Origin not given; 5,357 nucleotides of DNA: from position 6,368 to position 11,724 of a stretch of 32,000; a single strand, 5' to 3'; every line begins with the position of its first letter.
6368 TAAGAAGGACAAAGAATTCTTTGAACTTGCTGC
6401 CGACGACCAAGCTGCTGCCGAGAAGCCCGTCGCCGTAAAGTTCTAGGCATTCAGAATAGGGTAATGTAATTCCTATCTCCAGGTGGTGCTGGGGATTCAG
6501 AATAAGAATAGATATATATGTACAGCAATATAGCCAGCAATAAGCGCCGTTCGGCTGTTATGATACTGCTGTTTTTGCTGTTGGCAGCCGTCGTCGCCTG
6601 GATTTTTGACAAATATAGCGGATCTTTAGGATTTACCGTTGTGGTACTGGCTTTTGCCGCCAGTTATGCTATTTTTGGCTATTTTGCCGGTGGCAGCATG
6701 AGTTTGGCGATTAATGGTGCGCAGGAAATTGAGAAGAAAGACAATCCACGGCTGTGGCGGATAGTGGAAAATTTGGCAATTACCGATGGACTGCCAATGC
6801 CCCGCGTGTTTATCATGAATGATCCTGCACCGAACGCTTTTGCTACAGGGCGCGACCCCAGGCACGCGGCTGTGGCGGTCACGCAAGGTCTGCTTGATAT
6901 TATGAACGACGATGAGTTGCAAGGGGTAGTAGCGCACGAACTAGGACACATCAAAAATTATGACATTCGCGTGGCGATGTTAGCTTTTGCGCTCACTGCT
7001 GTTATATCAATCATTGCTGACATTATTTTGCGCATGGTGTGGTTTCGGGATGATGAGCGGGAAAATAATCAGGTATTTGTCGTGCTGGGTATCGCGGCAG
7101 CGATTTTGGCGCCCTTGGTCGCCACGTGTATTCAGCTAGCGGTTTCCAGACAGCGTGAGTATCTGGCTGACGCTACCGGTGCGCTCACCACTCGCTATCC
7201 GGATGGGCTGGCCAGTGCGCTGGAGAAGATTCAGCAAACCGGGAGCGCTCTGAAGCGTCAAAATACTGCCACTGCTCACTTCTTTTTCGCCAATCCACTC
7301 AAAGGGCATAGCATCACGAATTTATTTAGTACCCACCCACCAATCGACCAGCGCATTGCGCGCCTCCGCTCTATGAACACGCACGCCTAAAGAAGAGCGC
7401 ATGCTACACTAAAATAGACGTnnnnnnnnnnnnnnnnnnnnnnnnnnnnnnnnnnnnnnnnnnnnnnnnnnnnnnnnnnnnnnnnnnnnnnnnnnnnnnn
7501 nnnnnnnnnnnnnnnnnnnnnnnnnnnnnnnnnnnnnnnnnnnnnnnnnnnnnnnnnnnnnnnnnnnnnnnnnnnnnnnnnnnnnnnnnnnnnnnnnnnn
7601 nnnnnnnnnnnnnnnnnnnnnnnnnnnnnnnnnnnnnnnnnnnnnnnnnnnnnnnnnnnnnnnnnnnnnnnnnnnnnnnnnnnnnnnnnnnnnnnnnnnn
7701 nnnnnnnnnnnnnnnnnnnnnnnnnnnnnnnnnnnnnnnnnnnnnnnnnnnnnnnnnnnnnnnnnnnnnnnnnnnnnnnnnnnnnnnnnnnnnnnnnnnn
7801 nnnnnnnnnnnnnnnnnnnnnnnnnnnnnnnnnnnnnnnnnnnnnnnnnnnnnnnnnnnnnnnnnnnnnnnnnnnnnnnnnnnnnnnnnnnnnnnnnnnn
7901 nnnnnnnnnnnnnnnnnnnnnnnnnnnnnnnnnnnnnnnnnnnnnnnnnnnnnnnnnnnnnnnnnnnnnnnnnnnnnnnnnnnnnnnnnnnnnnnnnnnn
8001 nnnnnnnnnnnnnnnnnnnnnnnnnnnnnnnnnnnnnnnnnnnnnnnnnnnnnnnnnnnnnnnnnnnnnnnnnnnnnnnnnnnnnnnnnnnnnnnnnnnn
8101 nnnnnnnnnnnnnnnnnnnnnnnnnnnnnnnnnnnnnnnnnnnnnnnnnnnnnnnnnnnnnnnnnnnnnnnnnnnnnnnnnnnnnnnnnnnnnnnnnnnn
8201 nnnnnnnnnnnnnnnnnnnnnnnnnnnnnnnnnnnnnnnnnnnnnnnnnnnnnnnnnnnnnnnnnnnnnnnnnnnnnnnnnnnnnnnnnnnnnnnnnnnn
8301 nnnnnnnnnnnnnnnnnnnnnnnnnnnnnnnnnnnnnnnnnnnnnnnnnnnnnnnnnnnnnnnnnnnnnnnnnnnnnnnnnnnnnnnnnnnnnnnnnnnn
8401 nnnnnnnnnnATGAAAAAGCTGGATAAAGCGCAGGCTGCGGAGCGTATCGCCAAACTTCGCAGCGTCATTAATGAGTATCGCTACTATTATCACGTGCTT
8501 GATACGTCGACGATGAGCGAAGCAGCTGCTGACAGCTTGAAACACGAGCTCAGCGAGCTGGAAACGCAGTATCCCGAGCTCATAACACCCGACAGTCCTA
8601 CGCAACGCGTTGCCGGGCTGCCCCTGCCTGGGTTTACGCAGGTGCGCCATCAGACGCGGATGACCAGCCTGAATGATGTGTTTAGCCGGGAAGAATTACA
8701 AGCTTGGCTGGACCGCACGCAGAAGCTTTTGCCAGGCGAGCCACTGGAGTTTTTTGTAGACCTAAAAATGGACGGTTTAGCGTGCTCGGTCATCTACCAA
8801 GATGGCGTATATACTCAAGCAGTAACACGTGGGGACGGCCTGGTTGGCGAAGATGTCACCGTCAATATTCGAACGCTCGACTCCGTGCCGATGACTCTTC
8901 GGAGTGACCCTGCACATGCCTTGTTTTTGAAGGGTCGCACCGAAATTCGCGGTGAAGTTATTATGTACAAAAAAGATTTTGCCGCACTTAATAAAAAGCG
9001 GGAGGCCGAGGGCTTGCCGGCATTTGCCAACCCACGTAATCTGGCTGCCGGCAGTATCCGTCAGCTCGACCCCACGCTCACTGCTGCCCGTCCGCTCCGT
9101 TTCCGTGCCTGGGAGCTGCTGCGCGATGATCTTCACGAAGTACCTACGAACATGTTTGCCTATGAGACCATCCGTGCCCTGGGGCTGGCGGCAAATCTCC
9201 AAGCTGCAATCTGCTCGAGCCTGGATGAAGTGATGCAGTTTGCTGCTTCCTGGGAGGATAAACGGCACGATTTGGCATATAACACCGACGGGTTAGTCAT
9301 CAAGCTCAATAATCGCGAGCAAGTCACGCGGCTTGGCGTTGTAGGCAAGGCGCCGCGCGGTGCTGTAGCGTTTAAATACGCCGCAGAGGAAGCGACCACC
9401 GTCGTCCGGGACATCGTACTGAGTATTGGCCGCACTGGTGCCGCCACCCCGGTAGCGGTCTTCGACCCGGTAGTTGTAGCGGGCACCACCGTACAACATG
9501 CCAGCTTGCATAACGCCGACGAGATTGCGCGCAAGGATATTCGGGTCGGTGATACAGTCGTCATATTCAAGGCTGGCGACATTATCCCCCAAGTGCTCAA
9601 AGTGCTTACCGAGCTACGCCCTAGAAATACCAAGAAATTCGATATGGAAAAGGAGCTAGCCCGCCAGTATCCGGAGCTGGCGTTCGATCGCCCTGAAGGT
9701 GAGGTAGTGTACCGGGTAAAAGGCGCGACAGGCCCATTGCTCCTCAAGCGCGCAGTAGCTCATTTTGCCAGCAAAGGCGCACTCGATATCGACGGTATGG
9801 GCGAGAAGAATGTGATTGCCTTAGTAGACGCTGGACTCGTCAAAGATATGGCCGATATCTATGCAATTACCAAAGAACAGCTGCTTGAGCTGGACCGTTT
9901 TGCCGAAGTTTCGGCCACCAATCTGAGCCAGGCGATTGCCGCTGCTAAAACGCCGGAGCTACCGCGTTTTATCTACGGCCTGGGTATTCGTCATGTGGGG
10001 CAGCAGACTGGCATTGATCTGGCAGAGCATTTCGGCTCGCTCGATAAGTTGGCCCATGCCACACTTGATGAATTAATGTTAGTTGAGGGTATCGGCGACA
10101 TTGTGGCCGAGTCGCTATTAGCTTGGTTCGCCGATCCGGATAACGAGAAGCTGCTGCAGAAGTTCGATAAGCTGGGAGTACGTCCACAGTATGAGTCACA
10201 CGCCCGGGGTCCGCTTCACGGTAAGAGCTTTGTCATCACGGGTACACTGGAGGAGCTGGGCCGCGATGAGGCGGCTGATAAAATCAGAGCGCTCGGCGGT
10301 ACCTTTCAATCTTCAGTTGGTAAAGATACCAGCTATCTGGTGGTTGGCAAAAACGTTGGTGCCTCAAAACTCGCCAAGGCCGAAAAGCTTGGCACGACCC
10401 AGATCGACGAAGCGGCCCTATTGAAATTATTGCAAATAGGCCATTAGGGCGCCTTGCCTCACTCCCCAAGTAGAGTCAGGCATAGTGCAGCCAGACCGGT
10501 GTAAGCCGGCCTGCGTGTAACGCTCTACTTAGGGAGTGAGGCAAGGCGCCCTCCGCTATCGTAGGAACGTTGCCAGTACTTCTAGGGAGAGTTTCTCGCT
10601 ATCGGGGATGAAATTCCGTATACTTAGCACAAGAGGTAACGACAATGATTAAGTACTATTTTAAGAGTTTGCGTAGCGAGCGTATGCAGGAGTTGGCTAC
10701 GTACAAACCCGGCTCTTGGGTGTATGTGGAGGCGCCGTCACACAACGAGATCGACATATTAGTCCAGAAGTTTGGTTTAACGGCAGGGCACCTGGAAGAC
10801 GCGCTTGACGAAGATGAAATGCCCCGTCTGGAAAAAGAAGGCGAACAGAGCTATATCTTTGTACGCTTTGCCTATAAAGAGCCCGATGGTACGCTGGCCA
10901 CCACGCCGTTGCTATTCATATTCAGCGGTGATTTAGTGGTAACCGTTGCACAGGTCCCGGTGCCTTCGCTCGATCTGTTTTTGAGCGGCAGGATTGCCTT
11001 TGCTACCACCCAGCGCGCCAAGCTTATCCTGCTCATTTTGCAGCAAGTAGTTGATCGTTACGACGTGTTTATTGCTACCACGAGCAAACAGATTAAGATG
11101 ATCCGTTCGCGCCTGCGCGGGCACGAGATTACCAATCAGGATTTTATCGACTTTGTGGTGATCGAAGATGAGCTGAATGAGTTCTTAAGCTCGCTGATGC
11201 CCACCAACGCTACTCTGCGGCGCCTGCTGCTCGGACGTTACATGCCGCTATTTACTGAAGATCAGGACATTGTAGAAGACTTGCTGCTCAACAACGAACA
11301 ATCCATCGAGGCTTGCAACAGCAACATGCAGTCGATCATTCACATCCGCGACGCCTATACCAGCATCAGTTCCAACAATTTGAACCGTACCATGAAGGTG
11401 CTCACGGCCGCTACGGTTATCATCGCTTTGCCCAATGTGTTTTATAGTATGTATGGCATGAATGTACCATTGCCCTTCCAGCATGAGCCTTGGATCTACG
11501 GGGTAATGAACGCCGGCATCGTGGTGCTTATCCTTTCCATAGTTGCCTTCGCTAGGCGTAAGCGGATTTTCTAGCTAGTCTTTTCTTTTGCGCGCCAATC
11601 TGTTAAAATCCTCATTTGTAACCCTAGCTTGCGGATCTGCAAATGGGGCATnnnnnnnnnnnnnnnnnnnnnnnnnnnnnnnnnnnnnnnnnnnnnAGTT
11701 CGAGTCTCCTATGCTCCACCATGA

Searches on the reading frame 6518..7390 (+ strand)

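Call 8: search_protein_families(library=pfam, proteins=[window:6518-7390:+], max_evalue=0.001)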
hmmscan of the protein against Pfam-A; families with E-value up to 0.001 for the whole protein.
window:6518-7390:+ (290 aa): 1 family
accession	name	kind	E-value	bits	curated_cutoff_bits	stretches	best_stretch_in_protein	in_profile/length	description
PF01435.24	Peptidase_M48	-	1.1e-34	120.4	20.3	1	74-286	2-185/186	Peptidase family M48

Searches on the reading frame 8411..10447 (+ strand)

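Call 8: search_protein_families(library=pfam, proteins=[window:8411-10447:+], max_evalue=0.001)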
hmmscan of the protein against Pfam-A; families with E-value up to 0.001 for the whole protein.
window:8411-10447:+ (678 aa): 7 families
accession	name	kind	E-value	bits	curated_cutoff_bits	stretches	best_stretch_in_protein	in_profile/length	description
PF01653.23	DNA_ligase_aden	-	3.2e-80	269.7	27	1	75-326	4-253/253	NAD-dependent DNA ligase adenylation domain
PF03120.22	DNA_ligase_OB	-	2.9e-31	107.6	32.9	1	329-406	1-78/79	NAD-dependent DNA ligase OB-fold domain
PF12826.13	HHH_2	-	3.5e-22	78.8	27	1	519-581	1-63/64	Helix-hairpin-helix motif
PF00533.33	BRCT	-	4.4e-12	46.5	21.3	1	599-663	3-67/78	BRCA1 C Terminus (BRCT) domain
PF14520.12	HHH_5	-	1.1e-09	39.1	27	1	524-570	5-52/57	Helix-hairpin-helix domain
PF00633.29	HHH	-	0.00016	21.8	24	1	543-571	1-29/30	Helix-hairpin-helix motif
PF22745.1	Nlig-Ia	-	0.00038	21.5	27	1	10-59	3-52/92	DNA ligase-like, N-terminal NAD+-binding domain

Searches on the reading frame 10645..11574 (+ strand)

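Call 8: search_protein_families(library=pfam, proteins=[window:10645-11574:+], max_evalue=0.001)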
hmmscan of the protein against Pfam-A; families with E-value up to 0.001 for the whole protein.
window:10645-11574:+ (309 aa): 1 family
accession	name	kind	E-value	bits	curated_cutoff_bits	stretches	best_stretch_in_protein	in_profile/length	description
PF01544.23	CorA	-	1.6e-42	146.3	27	1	24-301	5-286/292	CorA-like Mg2+ transporter protein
